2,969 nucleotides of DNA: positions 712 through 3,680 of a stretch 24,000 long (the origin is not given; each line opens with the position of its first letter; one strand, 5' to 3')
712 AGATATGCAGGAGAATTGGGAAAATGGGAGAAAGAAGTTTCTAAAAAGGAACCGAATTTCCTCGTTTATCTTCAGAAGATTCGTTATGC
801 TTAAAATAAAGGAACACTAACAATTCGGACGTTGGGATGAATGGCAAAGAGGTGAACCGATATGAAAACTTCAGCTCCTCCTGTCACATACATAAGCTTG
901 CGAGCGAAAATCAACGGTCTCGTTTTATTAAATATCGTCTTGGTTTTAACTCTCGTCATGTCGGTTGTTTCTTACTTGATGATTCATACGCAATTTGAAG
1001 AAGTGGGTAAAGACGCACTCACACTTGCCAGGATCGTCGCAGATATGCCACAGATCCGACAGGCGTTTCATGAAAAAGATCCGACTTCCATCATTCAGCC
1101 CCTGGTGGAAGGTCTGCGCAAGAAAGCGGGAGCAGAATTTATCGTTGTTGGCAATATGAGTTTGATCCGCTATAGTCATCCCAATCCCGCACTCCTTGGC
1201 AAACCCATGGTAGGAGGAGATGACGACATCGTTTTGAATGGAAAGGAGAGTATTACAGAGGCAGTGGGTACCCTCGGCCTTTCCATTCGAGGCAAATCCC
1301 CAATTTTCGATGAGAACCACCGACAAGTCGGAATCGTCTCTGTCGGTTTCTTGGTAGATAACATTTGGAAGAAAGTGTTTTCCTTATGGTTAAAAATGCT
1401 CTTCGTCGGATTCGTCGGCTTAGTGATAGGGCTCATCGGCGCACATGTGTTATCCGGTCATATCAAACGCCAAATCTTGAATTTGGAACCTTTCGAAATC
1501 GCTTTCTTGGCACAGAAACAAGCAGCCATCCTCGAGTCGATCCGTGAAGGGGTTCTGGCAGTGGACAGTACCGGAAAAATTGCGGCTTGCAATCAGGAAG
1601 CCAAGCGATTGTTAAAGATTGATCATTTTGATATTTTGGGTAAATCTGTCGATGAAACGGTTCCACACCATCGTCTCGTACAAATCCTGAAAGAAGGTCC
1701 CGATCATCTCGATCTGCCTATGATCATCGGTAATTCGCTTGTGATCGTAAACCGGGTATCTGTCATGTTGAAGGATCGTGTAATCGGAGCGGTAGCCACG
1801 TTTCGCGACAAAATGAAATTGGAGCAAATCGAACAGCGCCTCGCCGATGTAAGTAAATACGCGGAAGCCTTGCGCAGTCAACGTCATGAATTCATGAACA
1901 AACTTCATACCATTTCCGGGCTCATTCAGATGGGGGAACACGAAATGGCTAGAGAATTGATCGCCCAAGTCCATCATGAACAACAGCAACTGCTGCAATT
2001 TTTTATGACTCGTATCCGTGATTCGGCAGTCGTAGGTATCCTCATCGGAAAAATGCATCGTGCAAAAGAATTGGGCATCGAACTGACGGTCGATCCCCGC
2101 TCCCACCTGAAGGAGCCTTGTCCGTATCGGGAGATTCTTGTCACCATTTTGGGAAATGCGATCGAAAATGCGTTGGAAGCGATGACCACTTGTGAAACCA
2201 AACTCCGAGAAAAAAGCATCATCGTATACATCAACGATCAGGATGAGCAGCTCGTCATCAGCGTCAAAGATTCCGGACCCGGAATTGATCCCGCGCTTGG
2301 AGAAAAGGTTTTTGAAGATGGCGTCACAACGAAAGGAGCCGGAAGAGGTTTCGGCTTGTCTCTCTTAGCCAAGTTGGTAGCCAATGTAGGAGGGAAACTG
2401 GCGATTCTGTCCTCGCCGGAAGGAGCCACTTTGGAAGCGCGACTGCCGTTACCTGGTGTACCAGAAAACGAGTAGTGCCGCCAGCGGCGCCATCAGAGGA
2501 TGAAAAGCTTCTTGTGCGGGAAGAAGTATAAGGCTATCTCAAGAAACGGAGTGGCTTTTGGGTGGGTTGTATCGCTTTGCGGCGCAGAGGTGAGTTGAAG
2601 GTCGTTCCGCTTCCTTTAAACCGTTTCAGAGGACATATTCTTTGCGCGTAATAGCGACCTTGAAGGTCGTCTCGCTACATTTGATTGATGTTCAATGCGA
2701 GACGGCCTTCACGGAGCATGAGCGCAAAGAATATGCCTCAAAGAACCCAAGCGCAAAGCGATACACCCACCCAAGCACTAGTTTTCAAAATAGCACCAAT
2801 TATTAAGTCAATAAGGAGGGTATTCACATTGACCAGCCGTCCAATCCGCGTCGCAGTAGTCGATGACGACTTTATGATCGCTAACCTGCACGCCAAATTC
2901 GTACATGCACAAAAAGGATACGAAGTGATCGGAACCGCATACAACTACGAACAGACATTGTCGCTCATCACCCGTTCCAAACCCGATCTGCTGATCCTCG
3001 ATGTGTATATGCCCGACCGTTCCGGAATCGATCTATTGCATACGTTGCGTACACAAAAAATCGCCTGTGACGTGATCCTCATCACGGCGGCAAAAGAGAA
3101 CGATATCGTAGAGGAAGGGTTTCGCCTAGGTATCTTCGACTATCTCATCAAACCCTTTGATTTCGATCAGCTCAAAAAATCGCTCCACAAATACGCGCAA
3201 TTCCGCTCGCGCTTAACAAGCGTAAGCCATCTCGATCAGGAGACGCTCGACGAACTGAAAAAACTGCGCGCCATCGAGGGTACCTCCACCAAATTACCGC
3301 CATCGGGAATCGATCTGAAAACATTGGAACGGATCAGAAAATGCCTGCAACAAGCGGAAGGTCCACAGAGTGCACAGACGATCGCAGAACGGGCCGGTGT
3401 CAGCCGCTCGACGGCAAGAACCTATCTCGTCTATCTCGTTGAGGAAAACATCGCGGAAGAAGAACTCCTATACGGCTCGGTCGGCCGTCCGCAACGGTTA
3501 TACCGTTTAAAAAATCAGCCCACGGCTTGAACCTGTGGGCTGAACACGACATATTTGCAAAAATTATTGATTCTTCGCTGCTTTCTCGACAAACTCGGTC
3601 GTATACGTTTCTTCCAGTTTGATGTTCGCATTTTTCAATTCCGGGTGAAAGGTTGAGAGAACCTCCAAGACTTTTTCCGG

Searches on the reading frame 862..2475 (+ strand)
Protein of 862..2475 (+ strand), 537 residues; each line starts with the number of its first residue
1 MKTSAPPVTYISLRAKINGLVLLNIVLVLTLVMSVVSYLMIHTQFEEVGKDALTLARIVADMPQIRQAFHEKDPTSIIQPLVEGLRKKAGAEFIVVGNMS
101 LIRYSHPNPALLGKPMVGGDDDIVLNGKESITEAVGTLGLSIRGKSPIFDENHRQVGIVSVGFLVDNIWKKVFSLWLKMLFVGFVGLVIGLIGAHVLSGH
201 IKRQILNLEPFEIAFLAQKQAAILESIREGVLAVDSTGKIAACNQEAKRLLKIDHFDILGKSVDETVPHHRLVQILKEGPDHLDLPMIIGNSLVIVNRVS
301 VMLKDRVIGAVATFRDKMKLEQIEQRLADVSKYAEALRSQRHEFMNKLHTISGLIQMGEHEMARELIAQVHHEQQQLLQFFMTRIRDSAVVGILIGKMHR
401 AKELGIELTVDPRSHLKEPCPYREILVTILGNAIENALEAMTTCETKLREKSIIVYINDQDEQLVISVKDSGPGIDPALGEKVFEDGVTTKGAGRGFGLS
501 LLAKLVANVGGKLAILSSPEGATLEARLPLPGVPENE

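Call 11: find_encoding_contigs(protein=window:862-2475:+, flank=10000, max_places=6)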
Protein window:862-2475:+ (537 aa): 1 contig read that carries it; 1 place shown.
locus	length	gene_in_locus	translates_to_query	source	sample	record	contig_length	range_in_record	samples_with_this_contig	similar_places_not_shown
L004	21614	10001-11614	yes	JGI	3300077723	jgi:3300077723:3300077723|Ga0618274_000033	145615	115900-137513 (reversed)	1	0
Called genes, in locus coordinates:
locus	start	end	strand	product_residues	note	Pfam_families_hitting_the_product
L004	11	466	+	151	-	PF00903:Glyoxalase, PF06983:3-dmu-9_3-mt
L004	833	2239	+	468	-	PF03239:FTR1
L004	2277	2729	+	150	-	-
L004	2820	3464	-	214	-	PF14378:PAP2_3 (weak), PF01569:PAP2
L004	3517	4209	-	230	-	PF09335:VTT_dom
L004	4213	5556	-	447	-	PF01522:Polysacc_deac_1, PF22790:YkoP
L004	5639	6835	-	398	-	PF06925:MGDG_synth, PF02350:Epimerase_2 (weak), PF04101:Glyco_tran_28_C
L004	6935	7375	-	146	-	PF02681:DUF212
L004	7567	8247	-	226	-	PF04012:PspA_IM30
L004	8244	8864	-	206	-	-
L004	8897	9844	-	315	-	-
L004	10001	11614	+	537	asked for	PF17203:sCache_3_2, PF00989:PAS (weak), PF14689:SPOB_a, PF02518:HATPase_c, PF13581:HATPase_c_2 (faint), PF14501:HATPase_c_5 (weak)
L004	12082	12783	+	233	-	PF00072:Response_reg, PF08279:HTH_11 (weak), PF09339:HTH_IclR (weak), PF20714:HTH_64, PF24033:DUF7342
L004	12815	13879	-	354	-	PF13379:NMT1_2, PF04069:OpuAC, PF09084:NMT1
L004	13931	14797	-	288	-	PF00528:BPD_transp_1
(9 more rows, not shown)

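Call 12: search_protein_families(library=pfam, proteins=[window:862-2475:+])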
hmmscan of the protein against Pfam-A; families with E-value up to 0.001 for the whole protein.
window:862-2475:+ (537 aa): 8 families
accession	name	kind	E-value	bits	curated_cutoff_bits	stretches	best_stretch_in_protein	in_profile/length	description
PF17203.10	sCache_3_2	-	2.2e-24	86.6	28.4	1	49-171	11-134/140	Single cache domain 3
PF02518.31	HATPase_c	-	1.8e-17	64.2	26.4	1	425-531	5-110/111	Histidine kinase-, DNA gyrase B-, and HSP90-like ATPase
PF14689.11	SPOB_a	-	2e-12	46.9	28.1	1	326-377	5-56/62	Sensor_kinase_SpoOB-type, alpha-helical domain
PF14501.12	HATPase_c_5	-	3.9e-08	33.6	22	1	426-515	6-88/102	GHKL domain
PF00989.32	PAS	-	8.4e-07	29.4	22.6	1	222-278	5-64/113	PAS fold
PF13581.12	HATPase_c_2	-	1.6e-05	25.3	27.4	1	434-526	40-125/127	Histidine kinase-like ATPase domain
PF08448.16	PAS_4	-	7.8e-05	23.3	23.1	1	224-270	1-47/110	PAS fold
PF13188.13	PAS_8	-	0.00045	20.5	21.8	0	220-269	3-49/65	PAS domain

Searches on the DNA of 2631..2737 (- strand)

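Call 57: build_rna_model(alignment_id=A1)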
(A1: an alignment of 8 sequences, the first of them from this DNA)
Model R1 built from alignment A1 (8 sequences, 113 columns); structure: RNAalifold consensus.
model positions 108; base pairs 35; branch points 0; effective number of sequences 1.16; information 0.591 bits per position. Calibrated on 0.2 Mb of random sequence (short: E-values are rough).
structure used (alignment columns):
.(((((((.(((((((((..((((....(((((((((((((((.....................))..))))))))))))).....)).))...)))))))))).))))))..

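Call 58: search_with_rna_model(model_id=R1, sources=[window, L004, L009, L010, L011, L012, L013, L014, L015], max_evalue=10)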
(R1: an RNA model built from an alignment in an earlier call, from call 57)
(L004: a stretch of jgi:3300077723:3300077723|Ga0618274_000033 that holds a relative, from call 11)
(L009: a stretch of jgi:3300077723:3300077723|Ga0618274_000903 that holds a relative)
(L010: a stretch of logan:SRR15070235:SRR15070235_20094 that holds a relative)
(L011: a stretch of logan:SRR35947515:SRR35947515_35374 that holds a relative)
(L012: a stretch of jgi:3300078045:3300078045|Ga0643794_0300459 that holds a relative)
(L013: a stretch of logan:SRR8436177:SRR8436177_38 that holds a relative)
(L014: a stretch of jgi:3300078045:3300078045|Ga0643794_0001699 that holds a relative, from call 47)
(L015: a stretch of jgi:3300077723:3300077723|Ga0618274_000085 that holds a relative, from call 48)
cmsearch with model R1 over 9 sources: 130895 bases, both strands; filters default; matches with E-value up to 10: 20.
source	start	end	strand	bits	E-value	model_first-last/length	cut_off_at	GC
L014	7740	7848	+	122.3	8.9e-29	1-108/108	no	0.5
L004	11830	11938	-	118.9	6.8e-28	1-108/108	no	0.47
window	22609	22716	+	118.6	8.1e-28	1-108/108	no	0.5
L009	819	926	+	118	1.2e-27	1-108/108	no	0.53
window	2630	2738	-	111.3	6e-26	1-108/108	no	0.48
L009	10990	11100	+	101.5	2e-23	1-108/108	no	0.48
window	11020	11129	+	95.7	6.4e-22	1-108/108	no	0.55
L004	21336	21445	+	92.1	5.3e-21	1-108/108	no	0.55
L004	15887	15996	+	91.1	9.9e-21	1-108/108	no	0.51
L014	7739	7847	-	61.5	3.9e-13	1-108/108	no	0.5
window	22608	22715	-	58.6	2.2e-12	1-108/108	no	0.5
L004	11831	11939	+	57.7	3.9e-12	1-108/108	no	0.48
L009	818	925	-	56.3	8.8e-12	1-108/108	no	0.53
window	2631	2739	+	53.7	4e-11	1-108/108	no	0.49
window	11019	11128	-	46.3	3.2e-09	1-108/108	no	0.55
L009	10989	11099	-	46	3.9e-09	1-108/108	no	0.48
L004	15887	15994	-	41.2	6.5e-08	1-108/108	no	0.5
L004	21335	21444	-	41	7.6e-08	1-108/108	no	0.54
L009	733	801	+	13.9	0.69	1-108/108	no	0.52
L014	7654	7722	+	13.2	1.1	1-108/108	no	0.61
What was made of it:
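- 2476..2797 (-): Composite element between the sensor kinase and response regulator genes. Sub-parts: ext2 2476-2507; ext1 2508-2549; A1 right half 2550-2610; linker 2611-2630; nested B unit 2631-2737; A1 left half 2738-2784; leader 2785-2797. R1 hits 2630-2738 on the - strand at 111.3 bits (call 58).
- No unit in 58 kb from relatives at 79-81% protein identity (call 58).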

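Call 80: search_with_rna_model(model_id=R1, sources=[L016], max_evalue=1)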
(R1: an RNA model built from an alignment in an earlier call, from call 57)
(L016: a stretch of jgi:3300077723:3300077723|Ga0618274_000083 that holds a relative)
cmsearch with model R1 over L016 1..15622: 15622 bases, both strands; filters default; matches with E-value up to 1: 5.
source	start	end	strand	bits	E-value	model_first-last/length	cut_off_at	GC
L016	5126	5234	+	124.2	3.5e-30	1-108/108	no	0.48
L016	5125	5233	-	62.8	2.1e-14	1-108/108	no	0.49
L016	1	69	+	49.3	6.5e-11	41-108/108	5'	0.48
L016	5376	5425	+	16.7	0.015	1-108/108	no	0.54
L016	1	68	-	14.3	0.064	1-64/108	3'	0.47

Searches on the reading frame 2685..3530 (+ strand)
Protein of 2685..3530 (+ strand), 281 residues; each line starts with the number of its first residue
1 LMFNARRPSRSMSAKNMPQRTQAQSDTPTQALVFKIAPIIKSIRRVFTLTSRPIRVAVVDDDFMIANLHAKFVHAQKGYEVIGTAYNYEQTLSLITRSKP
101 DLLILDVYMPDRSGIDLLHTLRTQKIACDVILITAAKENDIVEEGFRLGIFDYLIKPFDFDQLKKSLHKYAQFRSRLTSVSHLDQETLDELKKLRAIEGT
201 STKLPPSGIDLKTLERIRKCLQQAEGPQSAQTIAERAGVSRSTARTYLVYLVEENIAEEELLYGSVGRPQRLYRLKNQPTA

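Call 12: search_protein_families(library=pfam, proteins=[window:2685-3530:+])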
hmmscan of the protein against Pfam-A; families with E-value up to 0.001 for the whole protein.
window:2685-3530:+ (281 aa): 5 families
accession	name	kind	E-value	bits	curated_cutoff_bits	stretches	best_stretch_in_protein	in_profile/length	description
PF00072.30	Response_reg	-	2.3e-26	92.6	30.2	1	56-167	1-110/111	Response regulator receiver domain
PF20714.3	HTH_64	-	1.1e-09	38.8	27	1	213-273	2-62/65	DpiA-like helix-turn-helix domain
PF24033.1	DUF7342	-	3.9e-09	37.1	31.6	1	214-259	4-49/150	Family of unknown function (DUF7342)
PF08279.18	HTH_11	-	2.5e-06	27.7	25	1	214-252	2-40/55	HTH domain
PF09339.16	HTH_IclR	-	4.2e-06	26.9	22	1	219-258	10-49/52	IclR helix-turn-helix domain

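Call 46: find_homologous_proteins(query=window:2829-3527:+, max_evalue=1e-40)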
Query seq(233 aa) (233 aa): 622 proteins with E <= 1e-40 among 2014 candidates; the best 120 are listed.
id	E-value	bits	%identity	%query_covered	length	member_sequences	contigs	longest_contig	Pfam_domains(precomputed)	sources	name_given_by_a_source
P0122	3.0e-147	506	100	100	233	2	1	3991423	PF08279.19,PF24033.2,PF20714.3,PF09339.17,PF00072.31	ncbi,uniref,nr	ncbi:transcriptional regulatory protein [Collibacillus ludicampi]|uniref:Transcriptional regulatory 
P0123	2.0e-144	497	98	100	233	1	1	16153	PF08279.19,PF24033.2,PF20714.3,PF09339.17,PF00072.31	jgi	jgi:response regulator of citrate/malate metabolism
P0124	2.4e-115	402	79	98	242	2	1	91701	PF24033.2,PF20714.3,PF09339.17,PF00072.31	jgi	jgi:response regulator of citrate/malate metabolism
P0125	2.0e-86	307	63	98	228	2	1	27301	PF08279.19,PF20714.3,PF00072.31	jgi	jgi:response regulator of citrate/malate metabolism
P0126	1.5e-85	304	59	98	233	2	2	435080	PF20714.3,PF00072.31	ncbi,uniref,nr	ncbi:response regulator [Paenibacillus aestuarii]|uniref:Transcriptional regulatory protein n=1 Tax=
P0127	2.0e-85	304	61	98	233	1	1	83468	PF20714.3,PF00072.31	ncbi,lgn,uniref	ncbi:response regulator [Paenibacillus sp. GCM10027628]|uniref:response regulator n=1 Tax=Paenibacil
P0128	3.0e-85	303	63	99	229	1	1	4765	PF08279.19,PF20714.3,PF00072.31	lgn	-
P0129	3.7e-85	303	61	97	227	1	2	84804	PF20714.3,PF00072.31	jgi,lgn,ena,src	-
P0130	7.5e-85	302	61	97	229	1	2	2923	PF20714.3,PF00072.31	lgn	-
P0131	2.3e-84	300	62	97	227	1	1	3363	PF08279.19,PF20714.3,PF00072.31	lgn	-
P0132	3.7e-84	300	59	98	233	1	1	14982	PF08279.19,PF20714.3,PF09339.17,PF00072.31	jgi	jgi:response regulator of citrate/malate metabolism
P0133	4.3e-84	299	61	96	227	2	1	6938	PF24033.2,PF20714.3,PF09339.17,PF00072.31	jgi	jgi:response regulator of citrate/malate metabolism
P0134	6.5e-84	299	62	98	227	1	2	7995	PF24033.2,PF20714.3,PF00072.31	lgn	-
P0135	7.6e-84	299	61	97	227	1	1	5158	PF20714.3,PF00072.31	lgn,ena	-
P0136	1.8e-83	297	61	96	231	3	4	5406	PF20714.3,PF09339.17,PF00072.31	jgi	jgi:response regulator of citrate/malate metabolism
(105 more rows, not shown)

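Call 47: find_encoding_contigs(protein=P0123, flank=10000, max_places=4)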
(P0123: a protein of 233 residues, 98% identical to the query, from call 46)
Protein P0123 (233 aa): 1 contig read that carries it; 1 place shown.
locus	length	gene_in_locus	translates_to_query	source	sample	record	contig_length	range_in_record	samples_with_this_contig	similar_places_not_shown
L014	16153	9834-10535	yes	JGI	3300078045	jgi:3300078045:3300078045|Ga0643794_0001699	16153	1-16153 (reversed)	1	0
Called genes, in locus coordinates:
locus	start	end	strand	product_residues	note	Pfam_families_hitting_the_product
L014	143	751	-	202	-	PF14378:PAP2_3 (weak), PF01569:PAP2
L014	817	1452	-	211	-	PF09335:VTT_dom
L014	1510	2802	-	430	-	PF01522:Polysacc_deac_1, PF22790:YkoP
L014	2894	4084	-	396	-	PF06925:MGDG_synth, PF02350:Epimerase_2, PF04101:Glyco_tran_28_C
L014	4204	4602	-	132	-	PF02681:DUF212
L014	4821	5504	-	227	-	PF04012:PspA_IM30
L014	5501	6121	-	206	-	-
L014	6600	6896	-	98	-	-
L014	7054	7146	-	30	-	-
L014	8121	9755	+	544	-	PF17203:sCache_3_2, PF00989:PAS (weak), PF14689:SPOB_a, PF13581:HATPase_c_2 (weak), PF02518:HATPase_c, PF14501:HATPase_c_5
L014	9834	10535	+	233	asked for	PF00072:Response_reg, PF08279:HTH_11 (weak), PF09339:HTH_IclR (weak), PF20714:HTH_64, PF24033:DUF7342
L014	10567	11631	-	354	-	PF13379:NMT1_2, PF04069:OpuAC, PF09084:NMT1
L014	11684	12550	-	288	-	PF00528:BPD_transp_1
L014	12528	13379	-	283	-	PF00005:ABC_tran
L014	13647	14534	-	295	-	PF01488:Shikimate_DH (weak), PF02826:2-Hacid_dh_C (weak), PF03446:NAD_binding_2, PF03807:F420_oxidored, PF14833:NAD_binding_11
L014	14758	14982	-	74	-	-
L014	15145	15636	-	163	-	PF13420:Acetyltransf_4, PF00583:Acetyltransf_1, PF13673:Acetyltransf_10, PF01853:MOZ_SAS (faint), PF13508:Acetyltransf_7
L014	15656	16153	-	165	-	?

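Call 48: find_encoding_contigs(protein=P0124, flank=10000, max_places=4)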
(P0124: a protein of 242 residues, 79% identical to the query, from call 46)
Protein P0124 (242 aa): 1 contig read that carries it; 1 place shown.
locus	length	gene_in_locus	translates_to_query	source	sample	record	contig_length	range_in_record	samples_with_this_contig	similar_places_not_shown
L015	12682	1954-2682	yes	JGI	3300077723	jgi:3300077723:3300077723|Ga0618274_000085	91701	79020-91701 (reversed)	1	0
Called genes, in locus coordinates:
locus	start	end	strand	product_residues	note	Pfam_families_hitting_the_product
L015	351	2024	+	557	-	PF17203:sCache_3_2, PF00989:PAS, PF08448:PAS_4 (weak), PF13188:PAS_8 (faint), PF14689:SPOB_a, PF02518:HATPase_c, PF14501:HATPase_c_5 (weak)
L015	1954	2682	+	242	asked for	PF00072:Response_reg, PF24033:DUF7342, PF09339:HTH_IclR (weak), PF20714:HTH_64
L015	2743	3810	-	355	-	PF13379:NMT1_2, PF04069:OpuAC, PF09084:NMT1, PF12974:Phosphonate-bd (weak)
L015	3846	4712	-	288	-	PF00528:BPD_transp_1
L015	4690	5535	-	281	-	PF00005:ABC_tran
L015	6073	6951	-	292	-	PF01488:Shikimate_DH (weak), PF02826:2-Hacid_dh_C, PF03446:NAD_binding_2, PF03807:F420_oxidored, PF14833:NAD_binding_11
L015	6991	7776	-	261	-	PF00106:adh_short, PF08659:KR, PF23441:SDR, PF13561:adh_short_C2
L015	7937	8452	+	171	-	PF03413:PepSY (faint)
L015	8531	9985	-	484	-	-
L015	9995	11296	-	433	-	PF00815:Histidinol_dh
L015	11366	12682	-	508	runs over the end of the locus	PF00171:Aldedh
